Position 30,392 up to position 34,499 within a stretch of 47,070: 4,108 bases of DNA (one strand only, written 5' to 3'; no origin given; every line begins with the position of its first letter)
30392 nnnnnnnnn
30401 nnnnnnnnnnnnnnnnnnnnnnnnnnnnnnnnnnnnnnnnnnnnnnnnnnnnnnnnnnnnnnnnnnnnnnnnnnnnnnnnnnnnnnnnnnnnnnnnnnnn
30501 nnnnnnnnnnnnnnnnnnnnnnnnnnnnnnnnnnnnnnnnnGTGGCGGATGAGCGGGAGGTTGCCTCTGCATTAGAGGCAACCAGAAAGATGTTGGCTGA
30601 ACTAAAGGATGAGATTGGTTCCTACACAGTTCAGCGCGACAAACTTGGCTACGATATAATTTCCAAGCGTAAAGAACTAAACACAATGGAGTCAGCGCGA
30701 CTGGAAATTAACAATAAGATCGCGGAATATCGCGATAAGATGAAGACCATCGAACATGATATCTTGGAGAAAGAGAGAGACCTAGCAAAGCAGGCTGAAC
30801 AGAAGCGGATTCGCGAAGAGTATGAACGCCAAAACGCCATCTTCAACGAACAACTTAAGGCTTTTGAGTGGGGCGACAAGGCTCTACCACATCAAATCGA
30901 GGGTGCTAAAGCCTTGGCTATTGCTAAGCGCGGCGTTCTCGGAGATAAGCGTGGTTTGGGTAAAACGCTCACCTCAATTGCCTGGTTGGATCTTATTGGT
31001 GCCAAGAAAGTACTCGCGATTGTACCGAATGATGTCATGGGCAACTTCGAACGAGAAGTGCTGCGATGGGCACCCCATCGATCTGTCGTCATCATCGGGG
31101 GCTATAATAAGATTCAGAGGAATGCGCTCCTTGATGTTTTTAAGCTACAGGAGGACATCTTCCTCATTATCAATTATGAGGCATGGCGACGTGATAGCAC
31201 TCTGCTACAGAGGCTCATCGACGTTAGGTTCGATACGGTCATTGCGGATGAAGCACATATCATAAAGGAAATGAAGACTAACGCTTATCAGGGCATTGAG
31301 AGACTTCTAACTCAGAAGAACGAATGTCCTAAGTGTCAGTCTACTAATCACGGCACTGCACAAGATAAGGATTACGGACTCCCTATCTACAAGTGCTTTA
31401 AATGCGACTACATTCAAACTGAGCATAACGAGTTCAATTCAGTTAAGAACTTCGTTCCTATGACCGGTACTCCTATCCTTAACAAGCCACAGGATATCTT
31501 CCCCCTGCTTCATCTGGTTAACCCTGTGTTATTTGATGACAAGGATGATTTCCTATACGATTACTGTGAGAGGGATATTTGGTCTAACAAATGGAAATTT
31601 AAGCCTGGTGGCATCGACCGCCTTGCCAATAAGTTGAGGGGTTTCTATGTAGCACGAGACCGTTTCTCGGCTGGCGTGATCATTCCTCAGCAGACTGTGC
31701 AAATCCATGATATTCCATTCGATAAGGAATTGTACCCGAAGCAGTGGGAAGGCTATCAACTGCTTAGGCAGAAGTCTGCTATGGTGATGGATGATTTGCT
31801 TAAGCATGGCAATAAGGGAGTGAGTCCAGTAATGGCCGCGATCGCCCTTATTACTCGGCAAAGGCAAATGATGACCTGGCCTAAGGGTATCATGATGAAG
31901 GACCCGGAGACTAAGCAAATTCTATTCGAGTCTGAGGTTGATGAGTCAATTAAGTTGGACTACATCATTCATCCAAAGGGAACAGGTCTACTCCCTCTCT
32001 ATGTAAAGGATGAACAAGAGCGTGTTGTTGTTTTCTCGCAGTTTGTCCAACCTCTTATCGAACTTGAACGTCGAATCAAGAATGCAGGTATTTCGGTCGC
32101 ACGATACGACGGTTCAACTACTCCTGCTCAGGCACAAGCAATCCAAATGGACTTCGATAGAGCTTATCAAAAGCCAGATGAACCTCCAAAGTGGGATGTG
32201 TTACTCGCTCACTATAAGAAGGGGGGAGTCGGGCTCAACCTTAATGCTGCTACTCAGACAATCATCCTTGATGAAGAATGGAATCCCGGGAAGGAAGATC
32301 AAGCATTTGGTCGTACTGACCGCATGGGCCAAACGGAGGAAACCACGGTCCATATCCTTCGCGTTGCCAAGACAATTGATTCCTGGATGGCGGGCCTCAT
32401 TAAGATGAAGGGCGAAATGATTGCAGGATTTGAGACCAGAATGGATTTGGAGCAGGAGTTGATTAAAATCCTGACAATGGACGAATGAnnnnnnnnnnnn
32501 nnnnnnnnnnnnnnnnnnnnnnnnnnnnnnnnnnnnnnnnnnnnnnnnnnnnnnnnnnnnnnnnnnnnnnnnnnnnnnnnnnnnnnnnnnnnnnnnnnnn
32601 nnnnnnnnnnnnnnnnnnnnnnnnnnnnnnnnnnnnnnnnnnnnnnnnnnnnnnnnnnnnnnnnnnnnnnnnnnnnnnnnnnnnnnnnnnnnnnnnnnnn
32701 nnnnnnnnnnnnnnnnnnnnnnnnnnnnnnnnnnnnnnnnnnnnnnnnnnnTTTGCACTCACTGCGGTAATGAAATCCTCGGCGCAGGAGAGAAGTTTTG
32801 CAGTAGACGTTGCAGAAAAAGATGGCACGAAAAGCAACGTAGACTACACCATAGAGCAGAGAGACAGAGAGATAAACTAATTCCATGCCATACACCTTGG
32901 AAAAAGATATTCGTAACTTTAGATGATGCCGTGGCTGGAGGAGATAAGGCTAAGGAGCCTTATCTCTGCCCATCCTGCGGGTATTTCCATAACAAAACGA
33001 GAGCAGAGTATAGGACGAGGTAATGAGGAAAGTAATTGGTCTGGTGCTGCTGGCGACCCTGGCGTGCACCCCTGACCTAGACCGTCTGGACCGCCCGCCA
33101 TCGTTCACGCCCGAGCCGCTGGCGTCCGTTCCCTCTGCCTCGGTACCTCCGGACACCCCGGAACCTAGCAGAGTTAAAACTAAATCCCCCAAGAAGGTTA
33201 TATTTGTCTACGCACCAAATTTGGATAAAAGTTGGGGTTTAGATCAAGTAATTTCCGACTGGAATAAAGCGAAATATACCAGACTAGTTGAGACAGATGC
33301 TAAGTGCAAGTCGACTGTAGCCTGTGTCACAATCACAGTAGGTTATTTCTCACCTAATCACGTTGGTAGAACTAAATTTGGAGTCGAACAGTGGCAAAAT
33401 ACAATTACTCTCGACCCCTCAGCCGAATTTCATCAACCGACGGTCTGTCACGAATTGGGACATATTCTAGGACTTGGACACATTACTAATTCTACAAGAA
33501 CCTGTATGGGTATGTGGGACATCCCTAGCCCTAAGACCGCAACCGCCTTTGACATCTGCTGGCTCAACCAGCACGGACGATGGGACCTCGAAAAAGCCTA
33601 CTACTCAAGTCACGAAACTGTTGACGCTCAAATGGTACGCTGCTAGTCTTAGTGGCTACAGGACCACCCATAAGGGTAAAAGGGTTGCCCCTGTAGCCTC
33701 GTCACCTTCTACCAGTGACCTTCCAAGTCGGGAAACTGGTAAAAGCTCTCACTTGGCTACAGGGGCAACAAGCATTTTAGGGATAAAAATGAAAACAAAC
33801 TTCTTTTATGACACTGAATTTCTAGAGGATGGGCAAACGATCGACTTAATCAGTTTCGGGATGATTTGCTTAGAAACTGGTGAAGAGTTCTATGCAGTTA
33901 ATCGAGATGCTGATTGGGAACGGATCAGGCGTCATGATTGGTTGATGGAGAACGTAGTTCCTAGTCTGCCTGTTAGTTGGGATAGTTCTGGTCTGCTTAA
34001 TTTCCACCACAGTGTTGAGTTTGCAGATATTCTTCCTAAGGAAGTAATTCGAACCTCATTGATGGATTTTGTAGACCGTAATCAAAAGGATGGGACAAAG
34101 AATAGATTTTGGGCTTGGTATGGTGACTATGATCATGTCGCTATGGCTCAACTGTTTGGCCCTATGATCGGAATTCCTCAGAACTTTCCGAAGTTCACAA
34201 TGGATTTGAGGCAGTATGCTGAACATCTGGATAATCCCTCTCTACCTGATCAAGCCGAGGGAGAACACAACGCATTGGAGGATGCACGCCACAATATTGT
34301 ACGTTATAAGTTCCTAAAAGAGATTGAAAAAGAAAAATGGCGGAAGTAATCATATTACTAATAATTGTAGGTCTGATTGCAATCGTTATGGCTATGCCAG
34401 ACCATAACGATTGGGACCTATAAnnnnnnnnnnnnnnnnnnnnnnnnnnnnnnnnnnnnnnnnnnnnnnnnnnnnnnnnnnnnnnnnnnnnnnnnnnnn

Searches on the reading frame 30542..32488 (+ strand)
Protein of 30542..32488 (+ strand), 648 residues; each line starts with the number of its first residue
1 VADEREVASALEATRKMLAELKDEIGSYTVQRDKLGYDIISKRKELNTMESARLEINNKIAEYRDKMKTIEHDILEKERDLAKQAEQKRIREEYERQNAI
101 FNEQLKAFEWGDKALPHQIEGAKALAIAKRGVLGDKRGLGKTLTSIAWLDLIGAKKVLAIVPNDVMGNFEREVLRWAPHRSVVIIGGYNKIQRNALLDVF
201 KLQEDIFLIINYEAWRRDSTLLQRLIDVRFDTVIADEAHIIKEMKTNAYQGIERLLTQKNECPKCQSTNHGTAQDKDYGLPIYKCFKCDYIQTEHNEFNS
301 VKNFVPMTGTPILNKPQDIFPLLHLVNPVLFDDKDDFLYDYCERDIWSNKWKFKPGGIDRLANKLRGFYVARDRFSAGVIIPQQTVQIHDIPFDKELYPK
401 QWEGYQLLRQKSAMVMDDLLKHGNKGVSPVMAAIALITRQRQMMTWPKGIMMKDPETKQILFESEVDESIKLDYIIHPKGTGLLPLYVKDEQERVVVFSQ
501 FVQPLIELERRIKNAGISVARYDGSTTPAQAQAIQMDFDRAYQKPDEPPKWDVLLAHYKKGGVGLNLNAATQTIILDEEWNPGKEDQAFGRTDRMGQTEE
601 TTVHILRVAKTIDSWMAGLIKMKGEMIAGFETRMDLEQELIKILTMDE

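Call 10: search_protein_families(library=phrogs, proteins=[window:30542-32488:+])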
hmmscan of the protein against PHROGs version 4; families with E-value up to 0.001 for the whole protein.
window:30542-32488:+ (648 aa): 8 families
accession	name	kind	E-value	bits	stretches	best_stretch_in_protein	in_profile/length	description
phrog_62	-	DNA, RNA and nucleotide metabolism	3.8e-77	261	1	83-627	682-1129/1881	DNA helicase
phrog_29996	-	unknown function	1.1e-13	51.1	2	551-626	1084-1159/1189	-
phrog_11801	-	other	7.3e-12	44.3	1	115-213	868-970/2269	DNA methyltransferase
phrog_16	-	DNA, RNA and nucleotide metabolism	3.5e-10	39.8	1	35-253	155-399/986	DNA helicase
phrog_1685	-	unknown function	1.7e-09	36.5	1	559-627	1475-1545/2278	-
phrog_26785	-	unknown function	4.5e-05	22.6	0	488-606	703-839/1087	-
phrog_23807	-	unknown function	0.00013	20.9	1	490-608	527-644/1053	-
phrog_77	-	DNA, RNA and nucleotide metabolism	0.00066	19.3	1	13-268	468-636/967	SbcC-like subunit of palindrome specific endonuclease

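Call 11: search_protein_families(library=pfam, proteins=[window:30542-32488:+])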
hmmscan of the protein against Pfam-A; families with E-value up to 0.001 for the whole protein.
window:30542-32488:+ (648 aa): 3 families
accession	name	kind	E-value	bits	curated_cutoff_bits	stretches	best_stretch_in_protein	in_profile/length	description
PF00176.29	SNF2-rel_dom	-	1.1e-23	84.2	24.9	2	130-259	19-155/290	SNF2-related domain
PF00271.37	Helicase_C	-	3.3e-13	50.3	23.5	1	488-596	11-110/110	Helicase conserved C-terminal domain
PF04851.21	ResIII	-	2e-06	28.3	22.5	1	117-254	7-148/164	Type III restriction enzyme, res subunit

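Call 35: find_related_loci(query=window:30542-32488:+, collection=viral_contigs, flank=10000)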
Query window:30542-32488:+ (648 aa) in viral_contigs; peptide patterns used: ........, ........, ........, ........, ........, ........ (x = any residue, [..] = any of these).
7 stretches matched a pattern, but none encodes a relative of the query by tblastn (E <= 1e-3).

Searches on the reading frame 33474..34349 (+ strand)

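Call 103: search_protein_families(library=phrogs, proteins=[window:33474-34349:+], max_evalue=0.01)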
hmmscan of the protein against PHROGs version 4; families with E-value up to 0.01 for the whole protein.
window:33474-34349:+ (291 aa): 1 family
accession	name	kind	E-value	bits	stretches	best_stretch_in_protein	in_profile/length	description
phrog_2259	-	DNA, RNA and nucleotide metabolism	2.2e-46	158.8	1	105-288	4-179/186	Rnase H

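Call 104: search_protein_families(library=pfam, proteins=[window:33474-34349:+], max_evalue=0.01)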
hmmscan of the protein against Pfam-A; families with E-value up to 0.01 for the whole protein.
window:33474-34349:+ (291 aa): 1 family
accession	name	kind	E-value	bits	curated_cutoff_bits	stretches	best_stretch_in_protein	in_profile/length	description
PF16473.11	Rv2179c-like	-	1.6e-11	44.7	27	1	109-275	2-170/177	3'-5' exoribonuclease Rv2179c-like domain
